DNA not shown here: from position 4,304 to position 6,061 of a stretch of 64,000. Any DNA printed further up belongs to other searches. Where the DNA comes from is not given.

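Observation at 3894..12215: Candidate undescribed sigma54-wired sensory/secretory locus (activator, unknown-HK-REC operon, tail-fibre-like protein, small peptide)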

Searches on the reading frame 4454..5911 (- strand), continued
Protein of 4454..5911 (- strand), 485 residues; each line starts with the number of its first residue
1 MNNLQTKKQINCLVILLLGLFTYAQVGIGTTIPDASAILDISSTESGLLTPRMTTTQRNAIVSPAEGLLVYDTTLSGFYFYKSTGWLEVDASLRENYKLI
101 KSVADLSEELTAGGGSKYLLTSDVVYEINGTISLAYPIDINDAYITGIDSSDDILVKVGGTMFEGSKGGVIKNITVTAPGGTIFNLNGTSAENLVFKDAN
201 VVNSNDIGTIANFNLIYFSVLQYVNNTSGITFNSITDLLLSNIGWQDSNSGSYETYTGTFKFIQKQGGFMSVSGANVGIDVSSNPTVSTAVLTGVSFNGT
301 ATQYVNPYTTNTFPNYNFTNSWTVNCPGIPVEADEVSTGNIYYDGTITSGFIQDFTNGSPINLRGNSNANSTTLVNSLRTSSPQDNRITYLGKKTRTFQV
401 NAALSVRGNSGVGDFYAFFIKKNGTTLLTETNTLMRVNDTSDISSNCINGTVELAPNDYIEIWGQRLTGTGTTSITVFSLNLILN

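Call 30: fold_search(model_id=the predicted structure, library=pdb)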
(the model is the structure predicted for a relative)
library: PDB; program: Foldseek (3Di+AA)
matches with E <= 10: 1512; with E <= 0.001: 15
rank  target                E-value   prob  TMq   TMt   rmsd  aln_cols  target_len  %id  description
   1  8iq9_B                4.9e-05  0.92  0.16  0.14  25.4       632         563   11  Crystal structure of trimeric K2-2 TSP in complex with tetrasaccharide and octasaccharide (released 2024-02-21)
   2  8iq5_A                6.0e-05  0.92  0.15  0.14  25.0       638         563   11  Crystal structure of trimeric K2-2 TSP (released 2024-02-21)
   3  8iq9_A                6.2e-05  0.93  0.16  0.15  25.4       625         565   11  Crystal structure of trimeric K2-2 TSP in complex with tetrasaccharide and octasaccharide (released 2024-02-21)
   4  8iqe_D                6.2e-05  0.87  0.15  0.14  25.0       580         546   12  Crystal structure of tetrameric K2-2 TSP (released 2024-02-21)
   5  7xyc_A                6.5e-05  0.97  0.18  0.16  24.7       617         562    9  CryoEM structure of Klebsiella phage Kp7 type II tail fiber gp52 in vitro (released 2023-06-07)
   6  8iqe_C                9.1e-05  0.93  0.16  0.15  25.9       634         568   10  Crystal structure of tetrameric K2-2 TSP (released 2024-02-21)
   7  8iq5_D                1.2e-04  0.90  0.16  0.14  25.9       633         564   10  Crystal structure of trimeric K2-2 TSP (released 2024-02-21)
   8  7vz3_A                3.1e-04  0.90  0.18  0.13  30.4       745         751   10  Cryo-EM structure of Depo32, a Klebsiella phage depolymerase targets the K2 serotype K. pneumoniae (released 2023-08-30)
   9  7lzj_A                4.3e-04  0.96  0.22  0.17  27.2       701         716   11  DpK2 bacteriophage tail spike depolymerase (released 2021-08-25)
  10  7vz3_B                5.0e-04  0.75  0.15  0.12  31.7       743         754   10  Cryo-EM structure of Depo32, a Klebsiella phage depolymerase targets the K2 serotype K. pneumoniae (released 2023-08-30)
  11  8iqe_A                6.0e-04  0.75  0.16  0.14  25.0       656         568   10  Crystal structure of tetrameric K2-2 TSP (released 2024-02-21)
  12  6tku                  6.6e-04  0.51  0.13  0.12  20.3       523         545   11  Crystal structure of a capsule-specific depolymerase produced by Klebsiella phage (released 2020-04-22)
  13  5w6h_A                6.9e-04  0.72  0.15  0.12  24.4       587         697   10  Crystal structure of Bacteriophage CBA120 tailspike protein 4 enzymatically active domain (TSP4dN, orf213) (released 2018-10-24)
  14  8iqe_B                6.9e-04  0.69  0.16  0.14  23.8       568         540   12  Crystal structure of tetrameric K2-2 TSP (released 2024-02-21)
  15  6w9g_C                9.2e-04  1.00  0.16  0.41   9.9       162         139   16  Crystal Structure of the Fab fragment of humanized 5c8 antibody containing the fluorescent non-canonical amino acid L- (released 2020-12-23)
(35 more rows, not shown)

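Call 34: search_protein_families(library=pfam, proteins=[L007:8046-9998:+, L003:11680-12513:+, L016:11557-12405:+, L008:11545-12834:-, L012:4090-9735:+, L012:11878-12309:+, L012:12299-12724:+, L015:12998-14086:+], max_evalue=0.01)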
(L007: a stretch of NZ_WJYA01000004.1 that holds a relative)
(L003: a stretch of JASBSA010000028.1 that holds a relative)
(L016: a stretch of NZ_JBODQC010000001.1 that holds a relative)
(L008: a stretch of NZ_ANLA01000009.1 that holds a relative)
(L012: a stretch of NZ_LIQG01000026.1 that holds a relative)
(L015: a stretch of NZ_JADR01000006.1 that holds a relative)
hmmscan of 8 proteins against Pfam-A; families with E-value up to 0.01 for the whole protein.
L007:8046-9998:+ (650 aa): 1 family
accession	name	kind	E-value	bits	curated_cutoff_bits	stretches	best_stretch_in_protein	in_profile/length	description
PF18962.6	Por_Secre_tail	-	9.5e-07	29.5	27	1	587-647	12-73/75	Secretion system C-terminal sorting domain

L003:11680-12513:+ (277 aa): 1 family
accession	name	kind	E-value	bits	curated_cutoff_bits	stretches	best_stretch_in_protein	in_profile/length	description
PF00582.32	Usp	-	3.9e-26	92.7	24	2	1-145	1-141/141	Universal stress protein family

L016:11557-12405:+ (282 aa): 0 families

L008:11545-12834:- (429 aa): 1 family
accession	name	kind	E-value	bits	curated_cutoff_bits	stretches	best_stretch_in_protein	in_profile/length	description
PF10011.15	DUF2254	-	6.3e-90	302.1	28.8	1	18-378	3-366/368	Predicted membrane protein (DUF2254)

L012:4090-9735:+ (1881 aa): 20 families
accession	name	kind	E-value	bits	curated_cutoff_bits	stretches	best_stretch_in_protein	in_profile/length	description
PF08447.18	PAS_3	-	1.5e-75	250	25.6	7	499-576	12-89/89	PAS fold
PF00158.32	Sigma54_activat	-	5.7e-70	234.8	20.2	1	1579-1741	5-167/168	Sigma-54 interaction domain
PF13426.13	PAS_9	-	1.1e-62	209.2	27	3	1246-1348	2-103/103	PAS domain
PF00989.32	PAS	-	8.2e-36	122.9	22.6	2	1238-1346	4-113/113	PAS fold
PF08448.16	PAS_4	-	1.1e-30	106.5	23.1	2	1243-1351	3-110/110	PAS fold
PF25601.1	AAA_lid_14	-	9e-25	86.8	27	1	1747-1825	1-79/87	AAA+ ATPase lid domain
PF00072.30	Response_reg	-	2.6e-21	76.3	30.2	1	6-119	1-110/111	Response regulator receiver domain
PF01590.32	GAF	-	1e-20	75.1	22.4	2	1381-1520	2-131/133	GAF domain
PF14532.12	Sigma54_activ_2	-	1.2e-18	68.2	25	1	1583-1746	8-138/138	Sigma-54 interaction domain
PF13185.12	GAF_2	-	8.1e-17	62.1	28.6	2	192-334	4-136/136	GAF domain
PF13188.13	PAS_8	-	5e-16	58.4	21.8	2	1112-1161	5-53/65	PAS domain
PF14598.12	PAS_11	-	4.9e-08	33.3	25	0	767-843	33-108/109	PAS domain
PF07728.20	AAA_5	-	1.4e-07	32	22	1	1599-1719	2-125/139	AAA domain (dynein-related subfamily)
PF12860.13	PAS_7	-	6.7e-06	26.7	27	0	1243-1275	3-35/115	PAS fold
PF00004.35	AAA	-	8.2e-06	26.7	21.2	1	1599-1725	1-116/131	ATPase family associated with various cellular activities (AAA)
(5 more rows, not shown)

L012:11878-12309:+ (143 aa): 1 family
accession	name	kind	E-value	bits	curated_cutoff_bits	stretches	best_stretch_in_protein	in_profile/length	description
PF25056.1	DUF7793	-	1.4e-05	25.5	26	1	15-128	1-108/113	Domain of unknown function (DUF7793)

L012:12299-12724:+ (141 aa): 1 family
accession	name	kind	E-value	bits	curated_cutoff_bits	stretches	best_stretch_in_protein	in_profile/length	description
PF25056.1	DUF7793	-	1.1e-08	35.5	26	1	16-132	1-111/113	Domain of unknown function (DUF7793)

L015:12998-14086:+ (362 aa): 4 families
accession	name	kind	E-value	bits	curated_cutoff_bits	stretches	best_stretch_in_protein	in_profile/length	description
PF02518.31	HATPase_c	-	6.6e-25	88.2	26.4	1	257-361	2-108/111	Histidine kinase-, DNA gyrase B-, and HSP90-like ATPase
PF00512.31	HisKA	-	4.9e-11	43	26.9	1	150-196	3-48/66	His Kinase A (phospho-acceptor) domain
PF14501.12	HATPase_c_5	-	1.2e-06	28.8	22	1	259-361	4-102/102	GHKL domain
PF13581.12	HATPase_c_2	-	0.00086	19.8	27.4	1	270-343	41-113/127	Histidine kinase-like ATPase domain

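Call 70: fold_search(model_id=the predicted structure, library=viral)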
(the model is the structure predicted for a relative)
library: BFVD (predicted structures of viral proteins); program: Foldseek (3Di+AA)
matches with E <= 10: 1598; with E <= 0.001: 155
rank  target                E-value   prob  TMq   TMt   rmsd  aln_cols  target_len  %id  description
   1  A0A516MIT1            3.2e-16  1.00  0.39  0.48  20.1       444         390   19  (no name in the UniProt tables at hand)
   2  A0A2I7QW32            4.5e-14  1.00  0.35  0.38  25.1       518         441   18  (no name in the UniProt tables at hand)
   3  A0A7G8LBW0            3.6e-12  1.00  0.36  0.36  28.9       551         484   16  (no name in the UniProt tables at hand)
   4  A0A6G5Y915            6.7e-10  1.00  0.21  0.15  37.4       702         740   11  (no name in the UniProt tables at hand)
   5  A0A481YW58            3.1e-08  1.00  0.40  0.35  23.7       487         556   14  Uncharacterized protein [Marseillevirus LCMAC103]
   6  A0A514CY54            3.9e-08  1.00  0.17  0.15  21.3       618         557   12  Capsid protein [Proteus phage vB_PmiP_RS1pmA]
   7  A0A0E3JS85            8.6e-08  1.00  0.21  0.17  34.6       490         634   13  (no name in the UniProt tables at hand)
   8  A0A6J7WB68            8.6e-08  1.00  0.17  0.14  27.6       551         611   13  C1q domain containing protein [uncultured Caudovirales phage]
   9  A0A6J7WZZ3            8.6e-08  1.00  0.18  0.10  44.4       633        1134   13  Uncharacterized protein [uncultured Caudovirales phage]
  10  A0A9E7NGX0            1.3e-07  1.00  0.20  0.17  34.0       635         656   11  (no name in the UniProt tables at hand)
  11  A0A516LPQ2            1.6e-07  1.00  0.19  0.14  26.5       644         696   13  (no name in the UniProt tables at hand)
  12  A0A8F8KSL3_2          2.3e-07  1.00  0.17  0.08  25.5       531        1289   11  Pectinesterase A/Acyl-CoA thioester hydrolase [Clandestinovirus]
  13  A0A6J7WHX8            3.9e-07  1.00  0.23  0.17  15.9       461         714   11  Pectate lyase superfamily protein [uncultured Caudovirales phage]
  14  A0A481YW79            5.9e-07  1.00  0.21  0.12  32.6       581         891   10  Putative tail fiber protein [Marseillevirus LCMAC201]
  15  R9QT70                6.5e-07  1.00  0.17  0.17  25.8       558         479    9  Virion component [Haloarcula sinaiiensis tailed virus 1]
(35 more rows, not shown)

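Call 92: search_protein_families(library=phrogs, proteins=[window:4454-5911:-, L007:8046-9998:+], max_evalue=0.01)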
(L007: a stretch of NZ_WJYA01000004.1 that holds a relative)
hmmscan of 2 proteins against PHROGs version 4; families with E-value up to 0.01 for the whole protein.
window:4454-5911:- (485 aa): 0 families

L007:8046-9998:+ (650 aa): 0 families

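Call 93: search_protein_families(library=padloc, proteins=[window:4454-5911:-], max_evalue=0.001)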
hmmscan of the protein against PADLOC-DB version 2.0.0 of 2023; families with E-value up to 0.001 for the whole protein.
window:4454-5911:- (485 aa): 0 families
